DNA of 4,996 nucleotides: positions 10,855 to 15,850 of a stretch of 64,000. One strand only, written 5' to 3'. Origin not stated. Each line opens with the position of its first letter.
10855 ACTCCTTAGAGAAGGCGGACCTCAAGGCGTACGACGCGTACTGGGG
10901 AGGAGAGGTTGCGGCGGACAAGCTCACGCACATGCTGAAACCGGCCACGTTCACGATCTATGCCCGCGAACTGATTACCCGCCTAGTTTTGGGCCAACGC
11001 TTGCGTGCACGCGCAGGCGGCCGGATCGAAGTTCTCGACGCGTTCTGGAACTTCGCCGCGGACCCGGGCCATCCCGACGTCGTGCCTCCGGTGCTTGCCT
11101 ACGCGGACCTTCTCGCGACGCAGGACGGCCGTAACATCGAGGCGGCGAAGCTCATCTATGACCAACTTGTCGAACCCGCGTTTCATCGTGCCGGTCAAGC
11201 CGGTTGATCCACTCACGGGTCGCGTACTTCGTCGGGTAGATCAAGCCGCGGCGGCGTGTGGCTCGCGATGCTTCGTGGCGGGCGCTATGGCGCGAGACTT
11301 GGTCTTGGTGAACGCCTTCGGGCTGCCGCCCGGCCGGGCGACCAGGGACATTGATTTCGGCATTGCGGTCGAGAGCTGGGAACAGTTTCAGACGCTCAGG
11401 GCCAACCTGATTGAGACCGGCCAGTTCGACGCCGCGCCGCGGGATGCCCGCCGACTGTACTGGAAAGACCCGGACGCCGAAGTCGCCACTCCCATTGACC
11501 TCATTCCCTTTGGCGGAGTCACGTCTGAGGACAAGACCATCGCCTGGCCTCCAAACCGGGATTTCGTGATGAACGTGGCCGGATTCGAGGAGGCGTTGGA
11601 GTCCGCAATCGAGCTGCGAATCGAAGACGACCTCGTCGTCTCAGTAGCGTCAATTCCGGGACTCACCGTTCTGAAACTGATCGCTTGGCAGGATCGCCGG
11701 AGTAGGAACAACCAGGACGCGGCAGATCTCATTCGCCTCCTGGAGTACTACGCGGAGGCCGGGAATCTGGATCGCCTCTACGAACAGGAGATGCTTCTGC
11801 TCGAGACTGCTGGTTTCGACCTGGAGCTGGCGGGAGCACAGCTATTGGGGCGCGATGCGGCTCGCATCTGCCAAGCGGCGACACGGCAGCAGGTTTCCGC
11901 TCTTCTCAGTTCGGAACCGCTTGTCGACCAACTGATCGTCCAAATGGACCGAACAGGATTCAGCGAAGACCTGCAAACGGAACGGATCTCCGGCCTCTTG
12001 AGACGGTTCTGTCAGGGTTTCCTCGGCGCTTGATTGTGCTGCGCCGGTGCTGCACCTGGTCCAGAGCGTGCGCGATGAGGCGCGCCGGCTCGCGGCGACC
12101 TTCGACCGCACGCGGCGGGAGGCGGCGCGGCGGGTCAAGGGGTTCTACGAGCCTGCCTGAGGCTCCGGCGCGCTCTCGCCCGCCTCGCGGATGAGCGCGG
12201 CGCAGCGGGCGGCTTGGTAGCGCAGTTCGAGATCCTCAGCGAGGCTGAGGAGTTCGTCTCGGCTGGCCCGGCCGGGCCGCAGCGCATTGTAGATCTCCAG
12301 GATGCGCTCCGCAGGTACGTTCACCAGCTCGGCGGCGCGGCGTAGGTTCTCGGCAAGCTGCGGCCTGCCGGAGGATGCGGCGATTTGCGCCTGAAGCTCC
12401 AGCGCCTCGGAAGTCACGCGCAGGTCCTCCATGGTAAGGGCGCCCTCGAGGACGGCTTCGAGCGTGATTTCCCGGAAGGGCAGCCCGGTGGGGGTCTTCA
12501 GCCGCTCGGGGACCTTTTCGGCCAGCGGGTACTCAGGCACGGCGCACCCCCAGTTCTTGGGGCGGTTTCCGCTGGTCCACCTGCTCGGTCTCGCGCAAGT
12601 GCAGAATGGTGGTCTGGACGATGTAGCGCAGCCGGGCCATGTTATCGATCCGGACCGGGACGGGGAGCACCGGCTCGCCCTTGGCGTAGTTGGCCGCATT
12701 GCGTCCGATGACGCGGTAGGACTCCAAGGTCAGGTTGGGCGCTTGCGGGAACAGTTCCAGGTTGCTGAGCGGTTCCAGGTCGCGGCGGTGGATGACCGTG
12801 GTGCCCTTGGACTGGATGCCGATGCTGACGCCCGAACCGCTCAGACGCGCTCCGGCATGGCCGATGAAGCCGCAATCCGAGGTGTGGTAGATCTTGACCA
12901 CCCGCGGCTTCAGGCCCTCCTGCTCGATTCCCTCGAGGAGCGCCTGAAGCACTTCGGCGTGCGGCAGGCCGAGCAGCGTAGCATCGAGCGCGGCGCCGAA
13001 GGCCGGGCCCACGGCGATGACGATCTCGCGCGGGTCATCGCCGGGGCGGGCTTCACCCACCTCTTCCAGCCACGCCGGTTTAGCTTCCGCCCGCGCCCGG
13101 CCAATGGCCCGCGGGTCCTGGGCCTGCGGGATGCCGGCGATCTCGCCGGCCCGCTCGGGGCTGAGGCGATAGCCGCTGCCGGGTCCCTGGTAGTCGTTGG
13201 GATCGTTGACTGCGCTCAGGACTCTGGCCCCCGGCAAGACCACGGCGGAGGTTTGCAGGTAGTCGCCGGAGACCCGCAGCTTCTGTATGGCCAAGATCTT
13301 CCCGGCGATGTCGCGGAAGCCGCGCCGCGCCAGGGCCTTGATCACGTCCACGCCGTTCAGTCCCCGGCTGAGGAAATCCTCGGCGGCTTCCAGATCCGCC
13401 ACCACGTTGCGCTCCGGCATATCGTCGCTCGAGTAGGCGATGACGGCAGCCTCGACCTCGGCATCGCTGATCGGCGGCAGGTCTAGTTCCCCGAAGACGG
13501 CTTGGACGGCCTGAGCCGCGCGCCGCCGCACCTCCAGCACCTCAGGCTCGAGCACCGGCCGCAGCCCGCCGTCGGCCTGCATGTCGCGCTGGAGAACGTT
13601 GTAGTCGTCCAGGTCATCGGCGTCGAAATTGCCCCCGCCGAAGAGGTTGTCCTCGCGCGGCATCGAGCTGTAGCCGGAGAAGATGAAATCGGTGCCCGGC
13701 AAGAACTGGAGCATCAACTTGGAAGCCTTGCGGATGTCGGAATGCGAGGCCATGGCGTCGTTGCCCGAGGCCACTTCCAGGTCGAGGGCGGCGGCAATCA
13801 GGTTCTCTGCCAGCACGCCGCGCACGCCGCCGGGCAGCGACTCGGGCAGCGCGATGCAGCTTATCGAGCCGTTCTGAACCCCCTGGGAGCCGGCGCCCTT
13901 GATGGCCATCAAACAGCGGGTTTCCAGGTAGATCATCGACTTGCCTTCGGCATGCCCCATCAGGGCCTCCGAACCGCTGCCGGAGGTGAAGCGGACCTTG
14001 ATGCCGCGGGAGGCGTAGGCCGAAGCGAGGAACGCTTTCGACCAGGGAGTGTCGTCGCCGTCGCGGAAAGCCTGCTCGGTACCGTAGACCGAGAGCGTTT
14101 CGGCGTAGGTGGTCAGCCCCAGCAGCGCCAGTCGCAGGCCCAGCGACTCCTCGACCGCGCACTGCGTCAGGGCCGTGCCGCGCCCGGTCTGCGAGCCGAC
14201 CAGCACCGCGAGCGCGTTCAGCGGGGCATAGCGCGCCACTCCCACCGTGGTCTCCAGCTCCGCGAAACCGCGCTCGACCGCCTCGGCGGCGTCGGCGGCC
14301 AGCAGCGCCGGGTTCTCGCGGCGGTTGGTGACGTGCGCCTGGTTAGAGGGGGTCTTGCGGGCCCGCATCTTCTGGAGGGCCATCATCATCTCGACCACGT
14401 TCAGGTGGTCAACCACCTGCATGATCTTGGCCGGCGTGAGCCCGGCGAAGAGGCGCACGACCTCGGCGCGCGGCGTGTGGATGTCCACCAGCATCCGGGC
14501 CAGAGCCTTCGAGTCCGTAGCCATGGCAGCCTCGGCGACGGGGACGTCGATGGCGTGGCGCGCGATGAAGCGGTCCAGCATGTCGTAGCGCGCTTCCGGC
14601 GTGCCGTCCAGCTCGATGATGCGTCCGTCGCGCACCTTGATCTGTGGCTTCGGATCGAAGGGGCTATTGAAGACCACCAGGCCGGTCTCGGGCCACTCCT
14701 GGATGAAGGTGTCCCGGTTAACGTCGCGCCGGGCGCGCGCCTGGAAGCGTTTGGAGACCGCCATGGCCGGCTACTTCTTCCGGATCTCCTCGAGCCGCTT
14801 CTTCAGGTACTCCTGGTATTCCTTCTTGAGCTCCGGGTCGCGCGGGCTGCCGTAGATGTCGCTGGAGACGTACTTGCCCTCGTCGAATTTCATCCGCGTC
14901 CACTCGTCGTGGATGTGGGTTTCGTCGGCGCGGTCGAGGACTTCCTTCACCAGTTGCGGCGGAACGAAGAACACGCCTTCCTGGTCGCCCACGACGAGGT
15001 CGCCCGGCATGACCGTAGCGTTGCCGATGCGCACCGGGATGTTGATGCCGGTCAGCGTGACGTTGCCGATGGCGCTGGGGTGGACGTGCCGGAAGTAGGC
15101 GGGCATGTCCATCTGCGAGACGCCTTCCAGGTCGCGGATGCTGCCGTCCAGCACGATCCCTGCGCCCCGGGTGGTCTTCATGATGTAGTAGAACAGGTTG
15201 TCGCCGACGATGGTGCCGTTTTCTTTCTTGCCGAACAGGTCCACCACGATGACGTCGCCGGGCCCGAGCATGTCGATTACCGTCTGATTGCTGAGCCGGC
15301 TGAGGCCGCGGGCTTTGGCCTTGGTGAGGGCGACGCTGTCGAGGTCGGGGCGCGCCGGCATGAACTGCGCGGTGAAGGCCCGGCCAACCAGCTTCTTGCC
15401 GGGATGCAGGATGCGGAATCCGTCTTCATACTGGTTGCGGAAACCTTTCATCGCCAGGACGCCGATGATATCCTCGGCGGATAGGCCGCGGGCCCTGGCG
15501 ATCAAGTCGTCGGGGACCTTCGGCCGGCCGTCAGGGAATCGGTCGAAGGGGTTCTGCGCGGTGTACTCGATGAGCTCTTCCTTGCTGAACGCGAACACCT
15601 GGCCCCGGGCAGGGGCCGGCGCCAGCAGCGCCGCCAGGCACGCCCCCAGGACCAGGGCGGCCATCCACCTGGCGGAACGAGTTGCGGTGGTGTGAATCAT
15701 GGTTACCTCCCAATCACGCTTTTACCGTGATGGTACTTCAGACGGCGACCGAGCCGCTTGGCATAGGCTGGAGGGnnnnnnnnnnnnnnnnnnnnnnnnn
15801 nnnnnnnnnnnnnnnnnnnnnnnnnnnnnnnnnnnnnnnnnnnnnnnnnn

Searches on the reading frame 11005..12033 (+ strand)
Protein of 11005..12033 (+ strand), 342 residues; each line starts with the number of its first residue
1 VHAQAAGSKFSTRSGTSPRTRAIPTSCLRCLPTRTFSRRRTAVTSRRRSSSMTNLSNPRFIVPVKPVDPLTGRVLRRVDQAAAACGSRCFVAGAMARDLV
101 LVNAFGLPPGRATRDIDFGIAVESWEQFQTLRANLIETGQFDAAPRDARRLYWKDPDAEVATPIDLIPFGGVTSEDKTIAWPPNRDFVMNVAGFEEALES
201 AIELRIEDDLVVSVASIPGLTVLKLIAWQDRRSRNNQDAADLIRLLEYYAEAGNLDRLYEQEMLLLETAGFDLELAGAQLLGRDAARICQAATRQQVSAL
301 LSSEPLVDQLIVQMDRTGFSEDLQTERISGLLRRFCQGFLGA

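Call 78: search_protein_families(library=pfam, proteins=[window:11005-12033:+], max_evalue=0.0001)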
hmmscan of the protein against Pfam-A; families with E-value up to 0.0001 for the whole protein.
window:11005-12033:+ (342 aa): 1 family
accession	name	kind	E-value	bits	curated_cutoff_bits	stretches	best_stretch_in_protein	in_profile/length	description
PF08843.17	AbiEii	-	8.8e-08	32.8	22.5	1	93-262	19-185/238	Nucleotidyl transferase AbiEii toxin, Type IV TA system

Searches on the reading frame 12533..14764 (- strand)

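Call 52: search_protein_families(library=pfam, proteins=[window:12533-14764:-], max_evalue=0.0001)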
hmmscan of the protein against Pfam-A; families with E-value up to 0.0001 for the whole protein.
window:12533-14764:- (743 aa): 2 families
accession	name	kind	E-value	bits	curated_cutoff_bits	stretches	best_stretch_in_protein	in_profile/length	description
PF02286.21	Dehydratase_LU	-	2.8e-266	884.8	25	1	4-551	3-550/552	Dehydratase large subunit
PF02288.20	Dehydratase_MU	-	6.6e-30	103.7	27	1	587-699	2-109/110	Dehydratase medium subunit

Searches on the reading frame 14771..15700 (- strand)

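Call 52: search_protein_families(library=pfam, proteins=[window:14771-15700:-], max_evalue=0.0001)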
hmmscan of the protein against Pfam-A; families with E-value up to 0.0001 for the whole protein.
window:14771-15700:- (309 aa): 1 family
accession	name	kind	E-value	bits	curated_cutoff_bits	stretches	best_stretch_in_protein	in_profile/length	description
PF03737.21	RraA-like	-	2.5e-28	99.6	24.5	1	84-243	10-150/152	Aldolase/RraA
